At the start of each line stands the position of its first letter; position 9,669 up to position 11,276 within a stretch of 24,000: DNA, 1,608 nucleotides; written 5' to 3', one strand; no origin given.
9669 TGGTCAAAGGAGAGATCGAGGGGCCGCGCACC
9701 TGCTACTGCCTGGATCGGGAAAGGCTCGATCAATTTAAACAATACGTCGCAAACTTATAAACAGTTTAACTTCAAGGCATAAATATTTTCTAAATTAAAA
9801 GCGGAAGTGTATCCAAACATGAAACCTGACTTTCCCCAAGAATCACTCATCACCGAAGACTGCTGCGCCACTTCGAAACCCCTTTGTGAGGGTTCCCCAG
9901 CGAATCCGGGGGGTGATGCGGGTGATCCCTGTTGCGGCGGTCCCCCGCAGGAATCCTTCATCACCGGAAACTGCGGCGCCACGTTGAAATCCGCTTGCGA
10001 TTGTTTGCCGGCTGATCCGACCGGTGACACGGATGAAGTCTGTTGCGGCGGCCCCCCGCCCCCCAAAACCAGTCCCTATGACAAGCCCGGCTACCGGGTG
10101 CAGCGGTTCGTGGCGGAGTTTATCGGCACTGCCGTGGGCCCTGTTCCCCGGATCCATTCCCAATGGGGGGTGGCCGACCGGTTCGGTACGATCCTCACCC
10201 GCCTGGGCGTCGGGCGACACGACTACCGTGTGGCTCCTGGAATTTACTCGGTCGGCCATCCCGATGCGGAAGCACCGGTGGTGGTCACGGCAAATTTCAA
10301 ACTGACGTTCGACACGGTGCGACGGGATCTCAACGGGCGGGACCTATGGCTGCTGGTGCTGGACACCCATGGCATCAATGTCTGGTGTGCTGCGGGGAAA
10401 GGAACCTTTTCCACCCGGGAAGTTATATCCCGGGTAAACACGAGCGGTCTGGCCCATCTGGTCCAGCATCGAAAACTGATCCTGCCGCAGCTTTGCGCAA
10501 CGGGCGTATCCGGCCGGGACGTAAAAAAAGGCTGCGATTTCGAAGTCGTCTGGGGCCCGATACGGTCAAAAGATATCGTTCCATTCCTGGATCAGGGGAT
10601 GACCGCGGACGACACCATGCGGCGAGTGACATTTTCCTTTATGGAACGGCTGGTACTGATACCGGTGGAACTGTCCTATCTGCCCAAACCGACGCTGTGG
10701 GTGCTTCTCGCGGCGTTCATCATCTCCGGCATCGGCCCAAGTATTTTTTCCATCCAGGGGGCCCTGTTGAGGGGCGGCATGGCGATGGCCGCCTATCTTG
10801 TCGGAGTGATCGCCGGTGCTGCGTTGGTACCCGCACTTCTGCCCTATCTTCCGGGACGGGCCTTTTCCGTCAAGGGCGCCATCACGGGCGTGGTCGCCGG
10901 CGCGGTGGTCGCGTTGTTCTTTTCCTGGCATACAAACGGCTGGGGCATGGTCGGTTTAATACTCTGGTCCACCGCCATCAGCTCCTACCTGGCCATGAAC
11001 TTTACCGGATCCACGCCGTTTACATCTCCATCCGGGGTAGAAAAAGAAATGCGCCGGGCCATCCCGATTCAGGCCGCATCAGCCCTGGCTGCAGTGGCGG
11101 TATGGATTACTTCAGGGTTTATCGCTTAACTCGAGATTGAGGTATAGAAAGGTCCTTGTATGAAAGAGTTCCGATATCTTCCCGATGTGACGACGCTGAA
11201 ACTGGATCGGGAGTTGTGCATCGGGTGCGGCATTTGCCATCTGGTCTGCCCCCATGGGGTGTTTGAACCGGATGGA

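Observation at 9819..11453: hgcA-hgcB mercury-methylation gene pair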

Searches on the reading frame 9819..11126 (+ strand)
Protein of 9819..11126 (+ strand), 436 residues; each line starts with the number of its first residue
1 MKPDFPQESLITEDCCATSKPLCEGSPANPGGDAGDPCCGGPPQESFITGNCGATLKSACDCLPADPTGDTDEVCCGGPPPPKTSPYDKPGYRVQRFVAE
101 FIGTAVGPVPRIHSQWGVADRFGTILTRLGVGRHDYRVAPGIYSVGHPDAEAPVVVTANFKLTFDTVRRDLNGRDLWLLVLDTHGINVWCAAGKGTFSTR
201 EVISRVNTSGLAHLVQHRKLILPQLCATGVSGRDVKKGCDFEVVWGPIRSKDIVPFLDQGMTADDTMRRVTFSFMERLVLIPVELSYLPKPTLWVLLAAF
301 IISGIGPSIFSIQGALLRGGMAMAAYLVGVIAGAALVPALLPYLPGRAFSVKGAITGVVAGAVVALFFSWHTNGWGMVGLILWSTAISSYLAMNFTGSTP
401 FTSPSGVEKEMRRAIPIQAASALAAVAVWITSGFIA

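Call 3: search_protein_families(library=ncbifam, proteins=[window:9819-11126:+], max_evalue=0.01)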
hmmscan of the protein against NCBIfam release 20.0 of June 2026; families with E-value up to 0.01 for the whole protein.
window:9819-11126:+ (436 aa): 3 families
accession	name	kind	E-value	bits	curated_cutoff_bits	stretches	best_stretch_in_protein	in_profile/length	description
NF040863.1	HgcA_corrinoid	equivalog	4.2e-132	440.2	275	1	109-434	1-324/325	mercury methylation corrinoid protein HgcA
NF043039.1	HgcAB_like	equivalog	1.4e-62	212.4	285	1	136-403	14-280/350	HgcAB-like fusion protein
NF003195.0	PRK04165.1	equivalog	1.9e-23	83.1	306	1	136-259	322-445/450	acetyl-CoA decarbonylase/synthase complex subunit gamma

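Call 4: search_protein_families(library=pfam, proteins=[window:9819-11126:+], max_evalue=0.01)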
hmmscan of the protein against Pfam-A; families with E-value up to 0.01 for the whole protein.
window:9819-11126:+ (436 aa): 1 family
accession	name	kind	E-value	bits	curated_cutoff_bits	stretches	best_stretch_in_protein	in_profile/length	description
PF03599.22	CdhD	-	1.8e-15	57.1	24.8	1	136-228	266-360/387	CO dehydrogenase/acetyl-CoA synthase delta subunit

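Call 9: find_homologous_proteins(query=window:9819-11126:+, max_evalue=1e-10)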
Query window:9819-11126:+ (436 aa): 7973 proteins with E <= 1e-10 among 8000 candidates; the best 120 are listed.
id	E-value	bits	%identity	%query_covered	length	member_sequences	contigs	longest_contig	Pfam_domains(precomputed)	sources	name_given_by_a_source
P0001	2.0e-298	1008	100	100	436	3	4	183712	PF03599.23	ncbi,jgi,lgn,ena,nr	ncbi:Similar to carbon monoxide dehydrogenase corrinoid/iron-sulfur protein [Olavius algarvensis ass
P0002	1.7e-220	751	82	90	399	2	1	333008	PF03599.23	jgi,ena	-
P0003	3.3e-219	747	82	90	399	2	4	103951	PF03599.23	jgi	-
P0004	5.5e-214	729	81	90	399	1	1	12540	PF03599.23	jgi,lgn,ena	-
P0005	4.1e-146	506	59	86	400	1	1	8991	PF03599.23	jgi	jgi:hypothetical protein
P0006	2.0e-143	497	57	86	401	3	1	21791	PF03599.23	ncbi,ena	-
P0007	2.1e-143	497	60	85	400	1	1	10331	PF03599.23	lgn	-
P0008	8.5e-142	491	58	88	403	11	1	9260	PF03599.23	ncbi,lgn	-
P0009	2.7e-141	490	53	95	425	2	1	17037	PF03599.23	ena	-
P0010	3.2e-141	489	58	85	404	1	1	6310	PF03599.23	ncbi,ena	-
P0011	3.4e-141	489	60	83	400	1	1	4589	PF03599.23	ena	-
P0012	4.8e-141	489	57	90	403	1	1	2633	PF03599.23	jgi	jgi:hypothetical protein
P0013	5.7e-141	489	55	91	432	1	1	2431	PF03599.23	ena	-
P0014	1.2e-140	488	57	88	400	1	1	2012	PF03599.23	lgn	-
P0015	1.3e-140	487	54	95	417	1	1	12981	PF03599.23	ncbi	-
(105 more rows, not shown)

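Call 12: list_cluster_members(proteins=[window:9819-11126:+, window:11160-11450:+, window:9461-9757:+])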
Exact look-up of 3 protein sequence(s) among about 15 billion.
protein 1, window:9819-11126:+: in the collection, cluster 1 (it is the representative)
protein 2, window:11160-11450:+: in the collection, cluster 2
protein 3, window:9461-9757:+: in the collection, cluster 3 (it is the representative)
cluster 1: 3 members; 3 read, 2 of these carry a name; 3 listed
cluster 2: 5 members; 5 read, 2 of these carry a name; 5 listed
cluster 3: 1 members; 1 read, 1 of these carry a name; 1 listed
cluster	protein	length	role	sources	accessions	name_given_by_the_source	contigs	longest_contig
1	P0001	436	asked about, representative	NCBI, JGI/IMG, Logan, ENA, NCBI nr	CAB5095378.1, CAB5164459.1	Similar to carbon monoxide dehydrogenase corrinoid/iron-sulfur protein [Olavius ...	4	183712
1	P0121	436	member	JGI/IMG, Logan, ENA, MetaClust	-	\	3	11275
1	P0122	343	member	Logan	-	-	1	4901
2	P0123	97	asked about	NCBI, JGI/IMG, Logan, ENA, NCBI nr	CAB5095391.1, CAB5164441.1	Ferredoxin [Olavius algarvensis associated proteobacterium Delta 3]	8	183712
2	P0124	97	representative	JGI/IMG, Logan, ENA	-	-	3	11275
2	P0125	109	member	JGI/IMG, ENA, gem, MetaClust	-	\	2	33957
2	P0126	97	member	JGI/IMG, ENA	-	-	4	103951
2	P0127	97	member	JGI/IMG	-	-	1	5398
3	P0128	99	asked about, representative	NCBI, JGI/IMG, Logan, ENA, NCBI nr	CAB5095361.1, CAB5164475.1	Transcriptional regulator, ArsR family [Olavius algarvensis associated proteobacterium ...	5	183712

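Call 13: search_solved_structures(query=window:9819-11126:+, max_evalue=0.01, show_alignments=1)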
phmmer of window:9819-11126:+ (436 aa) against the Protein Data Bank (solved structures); distinct sequences matched with E-value up to 0.01: 4.
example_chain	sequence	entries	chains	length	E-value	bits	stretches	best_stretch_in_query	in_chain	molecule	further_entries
2h9a_A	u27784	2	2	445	2.3e-13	53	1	136-259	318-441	Carbon monoxide dehydrogenase corrinoid/iron-sulfur protein, gamma subunit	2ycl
4c1n_A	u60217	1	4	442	2.9e-13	52.7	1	136-259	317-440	CARBON MONOXIDE DEHYDROGENASE CORRINOID/IRON-SULFUR PROTEIN, GAMMA SUBUNIT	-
4djd_C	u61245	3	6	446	6.9e-07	31.7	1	137-258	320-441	Corrinoid/iron-sulfur protein large subunit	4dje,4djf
9fzy_F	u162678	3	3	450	6.1e-06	28.6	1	138-227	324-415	Corrinoid iron-sulfur protein large subunit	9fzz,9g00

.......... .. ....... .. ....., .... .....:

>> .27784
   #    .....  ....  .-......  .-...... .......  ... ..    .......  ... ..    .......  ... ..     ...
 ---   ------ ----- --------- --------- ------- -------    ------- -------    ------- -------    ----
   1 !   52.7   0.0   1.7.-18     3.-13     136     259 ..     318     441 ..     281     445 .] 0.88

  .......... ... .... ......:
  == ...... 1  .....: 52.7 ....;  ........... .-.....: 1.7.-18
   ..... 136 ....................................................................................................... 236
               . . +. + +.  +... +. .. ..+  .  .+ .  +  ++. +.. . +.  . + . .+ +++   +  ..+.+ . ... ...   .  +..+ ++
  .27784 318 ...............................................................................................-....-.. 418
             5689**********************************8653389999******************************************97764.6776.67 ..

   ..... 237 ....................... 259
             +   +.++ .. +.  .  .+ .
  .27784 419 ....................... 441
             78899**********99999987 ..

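Call 25: find_encoding_contigs(protein=P0001, flank=10000, max_places=6)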
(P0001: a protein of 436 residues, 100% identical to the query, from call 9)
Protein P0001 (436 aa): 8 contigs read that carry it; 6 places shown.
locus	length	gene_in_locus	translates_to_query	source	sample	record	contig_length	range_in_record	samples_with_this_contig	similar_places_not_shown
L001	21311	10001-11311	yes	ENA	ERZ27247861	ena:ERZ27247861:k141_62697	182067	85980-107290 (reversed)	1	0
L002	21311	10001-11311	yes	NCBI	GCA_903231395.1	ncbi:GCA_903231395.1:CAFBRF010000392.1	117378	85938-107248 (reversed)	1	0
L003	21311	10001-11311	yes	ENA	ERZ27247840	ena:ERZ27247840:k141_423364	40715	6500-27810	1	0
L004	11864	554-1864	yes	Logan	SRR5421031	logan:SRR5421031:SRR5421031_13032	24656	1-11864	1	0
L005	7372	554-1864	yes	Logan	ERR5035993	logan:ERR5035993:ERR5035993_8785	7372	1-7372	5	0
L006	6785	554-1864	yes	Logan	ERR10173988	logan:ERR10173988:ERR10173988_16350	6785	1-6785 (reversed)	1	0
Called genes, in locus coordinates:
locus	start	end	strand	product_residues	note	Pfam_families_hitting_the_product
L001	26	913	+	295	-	PF06325:PrmA, PF05175:MTS, PF02475:TRM5-TYW2_MTfase, PF13847:Methyltransf_31, PF13649:Methyltransf_25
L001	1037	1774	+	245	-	PF02146:SIR2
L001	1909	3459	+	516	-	PF17650:RACo_linker, PF17651:Raco_middle, PF14574:RACo_C_ter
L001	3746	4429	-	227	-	PF00892:EamA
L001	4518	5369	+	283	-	PF01694:Rhomboid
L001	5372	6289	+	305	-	PF05496:RuvB_N (faint), PF20030:bpMoxR, PF00004:AAA (weak), PF07726:AAA_3, PF07728:AAA_5, PF17863:AAA_lid_2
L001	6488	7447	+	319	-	-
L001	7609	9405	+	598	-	PF11992:TgpA_N, PF01841:Transglut_core, PF13559:DUF4129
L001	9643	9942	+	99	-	PF12802:MarR_2 (faint), PF12840:HTH_20, PF01022:HTH_5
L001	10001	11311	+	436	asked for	PF03599:CdhD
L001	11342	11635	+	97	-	PF00037:Fer4, PF12797:Fer4_2 (weak), PF13187:Fer4_9, PF13237:Fer4_10, PF14697:Fer4_21, PF12837:Fer4_6 (weak), PF12838:Fer4_7, PF00037:Fer4 (weak), +5 more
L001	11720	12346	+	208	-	PF01810:LysE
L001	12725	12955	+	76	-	-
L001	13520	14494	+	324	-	PF12974:Phosphonate-bd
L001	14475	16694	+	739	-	PF00672:HAMP, PF00158:Sigma54_activat, PF14532:Sigma54_activ_2, PF00004:AAA (weak), PF07724:AAA_2 (weak), PF07728:AAA_5, PF25601:AAA_lid_14, PF02954:HTH_8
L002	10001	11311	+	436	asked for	PF03599:CdhD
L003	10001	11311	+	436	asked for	PF03599:CdhD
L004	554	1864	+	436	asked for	PF03599:CdhD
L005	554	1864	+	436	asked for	PF03599:CdhD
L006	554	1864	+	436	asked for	PF03599:CdhD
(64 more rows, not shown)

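Call 26: find_encoding_contigs(protein=P0002, flank=10000, max_places=4)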
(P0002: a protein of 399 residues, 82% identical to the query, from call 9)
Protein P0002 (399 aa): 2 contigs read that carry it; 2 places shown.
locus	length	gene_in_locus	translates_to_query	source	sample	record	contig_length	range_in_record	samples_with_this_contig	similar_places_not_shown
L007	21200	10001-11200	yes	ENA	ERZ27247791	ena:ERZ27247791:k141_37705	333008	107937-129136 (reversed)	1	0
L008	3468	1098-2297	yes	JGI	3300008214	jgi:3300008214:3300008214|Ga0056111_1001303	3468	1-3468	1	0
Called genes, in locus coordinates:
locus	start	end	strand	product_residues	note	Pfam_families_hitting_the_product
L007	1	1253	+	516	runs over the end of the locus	PF17650:RACo_linker, PF17651:Raco_middle, PF14574:RACo_C_ter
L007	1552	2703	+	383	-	-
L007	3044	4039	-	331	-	PF00892:EamA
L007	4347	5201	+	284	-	PF01694:Rhomboid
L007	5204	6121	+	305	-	PF05496:RuvB_N (faint), PF20030:bpMoxR (weak), PF00004:AAA (weak), PF07726:AAA_3, PF07728:AAA_5, PF17863:AAA_lid_2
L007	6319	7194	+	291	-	-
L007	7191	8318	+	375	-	PF11992:TgpA_N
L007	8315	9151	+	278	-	PF01841:Transglut_core, PF13559:DUF4129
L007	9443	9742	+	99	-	PF12840:HTH_20, PF01022:HTH_5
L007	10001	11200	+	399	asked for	PF03599:CdhD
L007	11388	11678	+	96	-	PF13534:Fer4_17 (faint), PF12797:Fer4_2 (weak), PF13237:Fer4_10 (weak), PF00037:Fer4, PF12837:Fer4_6 (weak), PF12838:Fer4_7 (weak), PF13187:Fer4_9, PF00037:Fer4 (weak), +4 more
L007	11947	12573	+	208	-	PF01810:LysE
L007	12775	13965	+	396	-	PF00072:Response_reg, PF08448:PAS_4, PF13426:PAS_9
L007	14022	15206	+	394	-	PF02518:HATPase_c, PF00072:Response_reg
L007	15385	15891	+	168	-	PF02931:Neur_chan_LBD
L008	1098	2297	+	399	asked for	PF03599:CdhD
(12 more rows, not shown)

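Call 30: find_related_loci(query=A2, collection=genome_contigs, flank=4000)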
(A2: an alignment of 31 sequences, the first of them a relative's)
Query A2 (436 aa) in genome_contigs; peptide patterns used: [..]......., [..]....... (x = any residue, [..] = any of these).
599 stretches matched a pattern (row limit reached: there are more); 592 encode a relative of the query (tblastn E <= 1e-3); the best 80 are kept; 80 distinct loci.
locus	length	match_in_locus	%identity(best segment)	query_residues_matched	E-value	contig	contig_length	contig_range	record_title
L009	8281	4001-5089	56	72-434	3e-139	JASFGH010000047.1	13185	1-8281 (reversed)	MAG: Desulfobacterales bacterium isolate D0606U02metaG_Bin_318 D0606U02metaG_FD_scaffold_432_c1, whole genome shotgun se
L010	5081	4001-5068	59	64-419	3e-137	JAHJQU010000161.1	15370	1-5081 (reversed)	MAG: Proteobacteria bacterium isolate OS_PC_MetaG.mb.119 OS_PC_MetaG.mb.119_k141_157856, whole genome shotgun sequence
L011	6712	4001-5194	53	44-434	8e-136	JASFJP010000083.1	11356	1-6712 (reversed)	MAG: Desulfobacterales bacterium isolate D0608U02metaG_Bin_613 D0608U02metaG_FD_scaffold_614_c1, whole genome shotgun se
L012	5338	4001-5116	55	64-435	5e-136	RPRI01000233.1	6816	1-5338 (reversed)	MAG: Desulfobacteraceae bacterium isolate metabat2.783 metabat2.783_Contig_990445, whole genome shotgun sequence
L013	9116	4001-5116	57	64-435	1e-135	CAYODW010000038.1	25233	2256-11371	MAG TPA_asm: uncultured Desulfonema sp. isolate SRP319275_co4_266 genome assembly, contig: NODE_1061_length_25233_cov_18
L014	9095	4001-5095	58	70-434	3e-134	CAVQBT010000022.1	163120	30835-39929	MAG: uncultured delta proteobacterium isolate MFD02923.bin.2.3 genome assembly, contig: contig_27146, whole genome shotg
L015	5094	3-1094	57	72-435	5e-133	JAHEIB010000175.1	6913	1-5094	MAG: Deltaproteobacteria bacterium isolate Ww484 NODE_35374_length_6913_cov_4.545347, whole genome shotgun sequence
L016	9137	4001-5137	55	57-435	1e-131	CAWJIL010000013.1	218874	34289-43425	MAG: uncultured delta proteobacterium isolate MFD03804.bin.1.170 genome assembly, contig: contig_38372, whole genome sho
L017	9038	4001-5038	59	73-418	5e-131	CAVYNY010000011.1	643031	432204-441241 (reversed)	MAG: uncultured delta proteobacterium isolate MFD05684.bin.2.75 genome assembly, contig: contig_30838, whole genome shot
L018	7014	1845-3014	54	34-434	3e-128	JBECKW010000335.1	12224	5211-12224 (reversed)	MAG: Desulfobacterales bacterium isolate ETDI60 k127_871882, whole genome shotgun sequence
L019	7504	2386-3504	57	64-435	2e-127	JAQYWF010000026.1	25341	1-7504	MAG: Desulfosarcina sp. isolate Hel50_75_bin69 k141_958250_length_25341_cov_22.3960, whole genome shotgun sequence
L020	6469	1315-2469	56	60-435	4e-126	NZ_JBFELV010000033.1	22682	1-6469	MAG: Desulfosarcina sp. isolate Mix_mud02.2020.12.6 k141_598596_length_22682_cov_8.2480, whole genome shotgun sequence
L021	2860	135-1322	52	38-435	3e-131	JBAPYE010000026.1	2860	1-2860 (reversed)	MAG: Desulfobacterales bacterium isolate MFD00100_ilm_asm_bin18 k127_227588, whole genome shotgun sequence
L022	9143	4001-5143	53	54-434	2e-125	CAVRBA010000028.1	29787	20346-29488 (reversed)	MAG: uncultured delta proteobacterium isolate MFD03551.bin.2.4 genome assembly, contig: contig_40354, whole genome shotg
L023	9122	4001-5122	53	56-435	5e-122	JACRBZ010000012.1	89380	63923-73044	MAG: Deltaproteobacteria bacterium isolate NC_groundwater_1633_Pr3_B-0.1um_51_17 SR-2_scaffold_141_643181, whole genome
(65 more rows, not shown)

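Call 39: predict_structure(alignment_id=A2)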
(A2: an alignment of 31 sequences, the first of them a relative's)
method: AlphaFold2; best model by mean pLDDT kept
length: 436 residues; sequences in the alignment: 31
mean_pLDDT: 77.0   pTM: 0.67
mean pLDDT of the five models: 77.0, 75.8, 74.7, 74.4, 73.1
residues with pLDDT >= 90: 195; 70-90: 115; 50-70: 45; < 50: 81
segments of 3 or more residues with pLDDT < 50: 1-78
pLDDT, mean of each block of 10 residues (from residue 1): 36 33 35 35 32 30 34 39 61 80 93 86 78 77 95 92 85 93 75 75 94 96 72 95 90 93 84 75 82 95 91 93 97 91 85 96 97 96 96 71 65 91 96 87
secondary structure, 60 per line:
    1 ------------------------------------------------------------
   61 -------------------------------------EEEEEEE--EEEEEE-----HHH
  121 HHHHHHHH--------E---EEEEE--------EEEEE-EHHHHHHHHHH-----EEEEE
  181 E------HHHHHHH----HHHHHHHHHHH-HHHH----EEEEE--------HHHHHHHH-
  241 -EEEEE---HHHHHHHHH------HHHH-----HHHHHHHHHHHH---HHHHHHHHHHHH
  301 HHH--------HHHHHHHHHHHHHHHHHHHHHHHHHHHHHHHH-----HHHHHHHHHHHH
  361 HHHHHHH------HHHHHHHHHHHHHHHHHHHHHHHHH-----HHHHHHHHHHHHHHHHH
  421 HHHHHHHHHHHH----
elements in order: E98-104 E107-112 H118-128 E141-145 E154-158 H161-170 E176-181 H188-194 H199-209 H211-214 E219-223 H232-239 E242-246 H250-258 H265-268 H274-285 H289-303 H312-343 H349-367 H374-398 H404-432
